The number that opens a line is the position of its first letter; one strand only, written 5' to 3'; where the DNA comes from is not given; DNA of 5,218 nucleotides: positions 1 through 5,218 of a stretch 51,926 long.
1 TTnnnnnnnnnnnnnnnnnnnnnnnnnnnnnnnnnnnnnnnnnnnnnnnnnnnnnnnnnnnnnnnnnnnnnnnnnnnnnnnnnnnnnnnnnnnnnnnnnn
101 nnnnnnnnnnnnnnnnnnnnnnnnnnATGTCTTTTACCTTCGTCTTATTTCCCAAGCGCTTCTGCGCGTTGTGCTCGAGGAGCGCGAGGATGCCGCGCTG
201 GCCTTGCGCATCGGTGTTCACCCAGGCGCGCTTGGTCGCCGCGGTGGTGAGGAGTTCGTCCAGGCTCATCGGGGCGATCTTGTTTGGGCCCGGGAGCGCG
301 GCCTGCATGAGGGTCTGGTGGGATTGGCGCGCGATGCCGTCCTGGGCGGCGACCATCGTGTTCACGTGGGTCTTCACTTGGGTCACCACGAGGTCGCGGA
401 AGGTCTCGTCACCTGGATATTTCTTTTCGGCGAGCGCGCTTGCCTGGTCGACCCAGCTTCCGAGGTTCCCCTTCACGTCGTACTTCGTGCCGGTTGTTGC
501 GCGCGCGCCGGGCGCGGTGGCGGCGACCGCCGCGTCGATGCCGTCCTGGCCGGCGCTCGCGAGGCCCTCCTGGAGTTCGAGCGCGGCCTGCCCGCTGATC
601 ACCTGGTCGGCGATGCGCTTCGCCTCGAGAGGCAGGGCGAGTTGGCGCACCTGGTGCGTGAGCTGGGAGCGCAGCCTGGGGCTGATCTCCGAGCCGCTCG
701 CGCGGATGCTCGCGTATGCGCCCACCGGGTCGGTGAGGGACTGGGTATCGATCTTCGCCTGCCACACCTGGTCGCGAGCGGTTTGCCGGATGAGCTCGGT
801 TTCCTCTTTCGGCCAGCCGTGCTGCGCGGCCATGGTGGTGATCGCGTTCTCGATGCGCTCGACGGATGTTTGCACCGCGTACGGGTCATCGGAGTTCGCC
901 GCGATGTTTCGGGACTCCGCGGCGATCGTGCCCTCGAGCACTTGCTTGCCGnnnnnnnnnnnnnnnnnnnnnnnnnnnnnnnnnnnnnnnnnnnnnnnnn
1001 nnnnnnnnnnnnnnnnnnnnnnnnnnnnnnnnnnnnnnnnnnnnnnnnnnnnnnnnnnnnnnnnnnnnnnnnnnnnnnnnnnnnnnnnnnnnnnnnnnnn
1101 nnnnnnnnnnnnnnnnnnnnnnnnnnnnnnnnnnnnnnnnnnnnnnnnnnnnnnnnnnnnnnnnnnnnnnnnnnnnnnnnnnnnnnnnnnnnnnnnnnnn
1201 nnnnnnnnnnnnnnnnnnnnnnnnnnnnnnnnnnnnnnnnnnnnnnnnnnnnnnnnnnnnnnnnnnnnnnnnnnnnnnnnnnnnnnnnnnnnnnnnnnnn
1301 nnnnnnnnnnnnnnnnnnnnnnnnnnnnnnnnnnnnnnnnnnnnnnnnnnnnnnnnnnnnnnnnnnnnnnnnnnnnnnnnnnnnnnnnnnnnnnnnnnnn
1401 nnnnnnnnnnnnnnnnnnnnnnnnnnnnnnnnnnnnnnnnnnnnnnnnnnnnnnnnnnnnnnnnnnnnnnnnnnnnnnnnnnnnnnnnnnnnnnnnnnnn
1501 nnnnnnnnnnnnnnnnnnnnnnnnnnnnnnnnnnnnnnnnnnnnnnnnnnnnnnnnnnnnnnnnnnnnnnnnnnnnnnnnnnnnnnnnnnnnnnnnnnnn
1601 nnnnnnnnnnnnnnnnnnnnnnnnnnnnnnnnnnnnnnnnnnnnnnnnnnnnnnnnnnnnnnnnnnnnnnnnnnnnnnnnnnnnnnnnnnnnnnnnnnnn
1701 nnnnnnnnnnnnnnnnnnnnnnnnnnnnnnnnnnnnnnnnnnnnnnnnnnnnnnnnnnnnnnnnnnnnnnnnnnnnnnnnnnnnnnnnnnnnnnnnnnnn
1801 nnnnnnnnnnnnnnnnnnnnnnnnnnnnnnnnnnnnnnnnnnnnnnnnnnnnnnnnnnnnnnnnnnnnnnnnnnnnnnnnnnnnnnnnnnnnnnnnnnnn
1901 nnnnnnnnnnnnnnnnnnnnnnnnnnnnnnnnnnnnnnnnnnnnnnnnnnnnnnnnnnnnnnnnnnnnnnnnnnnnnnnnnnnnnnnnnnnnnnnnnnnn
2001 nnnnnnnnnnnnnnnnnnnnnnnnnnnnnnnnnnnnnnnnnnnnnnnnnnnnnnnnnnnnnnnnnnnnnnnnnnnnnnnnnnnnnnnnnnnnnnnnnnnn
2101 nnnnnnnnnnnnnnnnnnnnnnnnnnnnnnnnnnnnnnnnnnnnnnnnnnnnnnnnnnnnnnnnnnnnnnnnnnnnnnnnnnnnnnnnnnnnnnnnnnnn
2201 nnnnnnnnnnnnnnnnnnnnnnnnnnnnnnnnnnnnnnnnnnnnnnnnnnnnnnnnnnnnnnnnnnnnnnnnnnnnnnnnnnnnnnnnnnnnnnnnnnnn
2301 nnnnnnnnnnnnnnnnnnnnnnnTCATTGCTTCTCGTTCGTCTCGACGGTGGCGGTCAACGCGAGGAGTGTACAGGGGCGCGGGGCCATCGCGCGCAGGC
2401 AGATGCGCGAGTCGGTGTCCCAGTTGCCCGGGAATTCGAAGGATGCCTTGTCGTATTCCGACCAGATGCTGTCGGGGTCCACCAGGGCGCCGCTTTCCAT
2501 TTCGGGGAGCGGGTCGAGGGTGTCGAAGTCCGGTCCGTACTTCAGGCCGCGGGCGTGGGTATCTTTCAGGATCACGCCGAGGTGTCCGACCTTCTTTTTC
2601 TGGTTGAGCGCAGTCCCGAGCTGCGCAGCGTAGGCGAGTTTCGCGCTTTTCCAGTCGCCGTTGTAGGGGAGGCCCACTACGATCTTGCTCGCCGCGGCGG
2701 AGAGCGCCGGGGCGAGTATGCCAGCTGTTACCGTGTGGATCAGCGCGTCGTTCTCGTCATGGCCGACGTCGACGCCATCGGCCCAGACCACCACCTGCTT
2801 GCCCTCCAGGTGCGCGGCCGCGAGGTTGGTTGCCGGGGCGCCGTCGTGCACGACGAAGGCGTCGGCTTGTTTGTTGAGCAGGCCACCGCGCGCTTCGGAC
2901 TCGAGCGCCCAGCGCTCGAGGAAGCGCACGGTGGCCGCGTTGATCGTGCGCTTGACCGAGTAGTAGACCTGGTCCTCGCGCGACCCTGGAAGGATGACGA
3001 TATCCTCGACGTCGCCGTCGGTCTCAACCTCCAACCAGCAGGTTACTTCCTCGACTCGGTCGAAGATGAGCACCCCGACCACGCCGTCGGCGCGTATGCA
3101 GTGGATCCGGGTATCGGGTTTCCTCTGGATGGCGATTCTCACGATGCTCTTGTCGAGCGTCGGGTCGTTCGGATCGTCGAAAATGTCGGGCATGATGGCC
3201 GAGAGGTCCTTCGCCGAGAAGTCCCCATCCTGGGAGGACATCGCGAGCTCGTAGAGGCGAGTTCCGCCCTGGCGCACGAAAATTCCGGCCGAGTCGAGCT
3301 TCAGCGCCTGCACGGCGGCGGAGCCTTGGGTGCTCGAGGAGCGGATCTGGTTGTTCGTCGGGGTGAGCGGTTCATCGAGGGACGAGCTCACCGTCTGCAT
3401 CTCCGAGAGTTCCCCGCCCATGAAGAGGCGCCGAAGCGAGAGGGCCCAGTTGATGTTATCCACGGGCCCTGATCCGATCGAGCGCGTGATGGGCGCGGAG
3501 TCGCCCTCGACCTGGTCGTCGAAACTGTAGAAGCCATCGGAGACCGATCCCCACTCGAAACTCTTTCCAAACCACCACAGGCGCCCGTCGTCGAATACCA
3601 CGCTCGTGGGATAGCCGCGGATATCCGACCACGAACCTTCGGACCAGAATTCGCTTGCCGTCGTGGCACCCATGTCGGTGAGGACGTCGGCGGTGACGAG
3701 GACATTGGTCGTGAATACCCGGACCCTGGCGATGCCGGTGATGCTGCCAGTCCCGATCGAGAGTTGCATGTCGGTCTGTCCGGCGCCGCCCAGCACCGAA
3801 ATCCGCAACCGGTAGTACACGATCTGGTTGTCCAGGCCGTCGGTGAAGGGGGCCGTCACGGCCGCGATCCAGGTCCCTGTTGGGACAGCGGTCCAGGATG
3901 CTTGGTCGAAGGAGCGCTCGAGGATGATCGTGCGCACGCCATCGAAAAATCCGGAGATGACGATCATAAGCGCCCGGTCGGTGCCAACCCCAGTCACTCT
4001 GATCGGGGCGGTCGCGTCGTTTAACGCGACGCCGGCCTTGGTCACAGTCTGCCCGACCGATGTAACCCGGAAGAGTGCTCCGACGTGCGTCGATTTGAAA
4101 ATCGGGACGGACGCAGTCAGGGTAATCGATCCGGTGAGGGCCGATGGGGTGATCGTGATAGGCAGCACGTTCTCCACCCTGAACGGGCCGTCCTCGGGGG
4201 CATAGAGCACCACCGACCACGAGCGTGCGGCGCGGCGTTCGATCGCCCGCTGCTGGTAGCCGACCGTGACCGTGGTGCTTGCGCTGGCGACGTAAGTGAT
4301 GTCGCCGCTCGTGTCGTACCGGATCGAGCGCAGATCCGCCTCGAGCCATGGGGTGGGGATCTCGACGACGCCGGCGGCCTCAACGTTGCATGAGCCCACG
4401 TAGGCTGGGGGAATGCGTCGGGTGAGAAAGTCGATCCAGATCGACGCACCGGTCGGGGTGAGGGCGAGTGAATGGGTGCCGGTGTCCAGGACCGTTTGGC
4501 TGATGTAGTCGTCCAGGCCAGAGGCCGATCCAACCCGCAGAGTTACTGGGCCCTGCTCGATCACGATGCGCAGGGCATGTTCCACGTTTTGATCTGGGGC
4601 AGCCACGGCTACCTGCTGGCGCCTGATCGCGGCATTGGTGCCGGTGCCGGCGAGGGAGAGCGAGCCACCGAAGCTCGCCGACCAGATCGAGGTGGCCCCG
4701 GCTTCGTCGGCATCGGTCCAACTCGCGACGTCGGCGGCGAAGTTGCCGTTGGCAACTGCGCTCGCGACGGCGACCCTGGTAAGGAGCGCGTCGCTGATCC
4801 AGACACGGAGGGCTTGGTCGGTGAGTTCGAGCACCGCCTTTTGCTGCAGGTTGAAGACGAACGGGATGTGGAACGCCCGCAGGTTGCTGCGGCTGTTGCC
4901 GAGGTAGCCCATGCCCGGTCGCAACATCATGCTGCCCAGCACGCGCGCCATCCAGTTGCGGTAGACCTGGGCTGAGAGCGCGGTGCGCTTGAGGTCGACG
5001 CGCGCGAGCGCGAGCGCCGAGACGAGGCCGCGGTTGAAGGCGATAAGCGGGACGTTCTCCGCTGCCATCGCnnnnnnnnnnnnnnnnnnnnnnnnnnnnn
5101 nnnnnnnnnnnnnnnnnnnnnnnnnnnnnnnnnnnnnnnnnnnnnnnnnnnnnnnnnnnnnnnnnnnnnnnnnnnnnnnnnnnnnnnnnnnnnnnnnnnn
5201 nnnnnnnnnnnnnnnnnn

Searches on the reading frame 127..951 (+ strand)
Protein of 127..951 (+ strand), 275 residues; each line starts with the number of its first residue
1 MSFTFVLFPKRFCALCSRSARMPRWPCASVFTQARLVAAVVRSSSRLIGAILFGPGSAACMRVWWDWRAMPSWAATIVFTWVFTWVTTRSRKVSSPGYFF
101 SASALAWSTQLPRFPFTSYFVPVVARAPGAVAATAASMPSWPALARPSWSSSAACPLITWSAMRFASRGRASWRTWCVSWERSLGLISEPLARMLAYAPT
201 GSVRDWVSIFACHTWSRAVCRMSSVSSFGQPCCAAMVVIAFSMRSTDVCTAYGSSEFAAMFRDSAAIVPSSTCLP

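Call 60: search_protein_families(library=pfam, alignment_id=A2, max_evalue=0.001)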
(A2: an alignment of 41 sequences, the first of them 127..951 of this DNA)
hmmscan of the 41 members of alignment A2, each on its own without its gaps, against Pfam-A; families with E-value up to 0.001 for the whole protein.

A. member 1, window:127-951:+ (275 aa): 0 families

B. families by the number of members that match (of 41 scanned): 27 families (the first 25 are shown)
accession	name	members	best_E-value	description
PF03102.20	NeuB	1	7.1e-77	NeuB family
PF07505.17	DUF5131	1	7.5e-60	Protein of unknown function (DUF5131)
PF00977.27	His_biosynth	1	2.7e-56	Histidine biosynthesis protein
PF02348.25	CTP_transf_3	1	2.5e-27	Cytidylyltransferase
PF20530.3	DUF6745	1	1.3e-22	Domain of unknown function (DUF6745)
PF19663.4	DUF6166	1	1.4e-14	Family of unknown function (DUF6166)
PF19821.5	Phage_capsid_2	1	3.1e-14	Phage capsid protein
PF19474.4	DUF6011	1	5.3e-12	Family of unknown function (DUF6011)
PF00182.24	Glyco_hydro_19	1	4.1e-10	Chitinase class I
PF13392.12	HNH_3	1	2.3e-09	HNH endonuclease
PF01180.27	DHO_dh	1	8.3e-09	Dihydroorotate dehydrogenase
PF13730.12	HTH_36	1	1.6e-08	Helix-turn-helix domain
PF03060.21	NMO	1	5.5e-08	Nitronate monooxygenase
PF13649.12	Methyltransf_25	1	7.5e-08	Methyltransferase domain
PF01207.24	Dus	1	2.4e-07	Dihydrouridine synthase (Dus)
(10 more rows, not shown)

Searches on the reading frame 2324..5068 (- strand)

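Call 54: search_protein_families(library=phrogs, proteins=[window:2324-5068:-], max_evalue=0.00001)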
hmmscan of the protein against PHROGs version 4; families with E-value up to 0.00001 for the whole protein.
window:2324-5068:- (914 aa): 3 families
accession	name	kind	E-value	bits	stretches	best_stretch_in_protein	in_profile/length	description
phrog_376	-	tail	3.7e-136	456.4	1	5-912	5-711/712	tail protein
phrog_15566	-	tail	1.8e-41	143.3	2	459-741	21-293/552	tail protein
phrog_20269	-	unknown function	2.6e-27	96.8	1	14-336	13-201/374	-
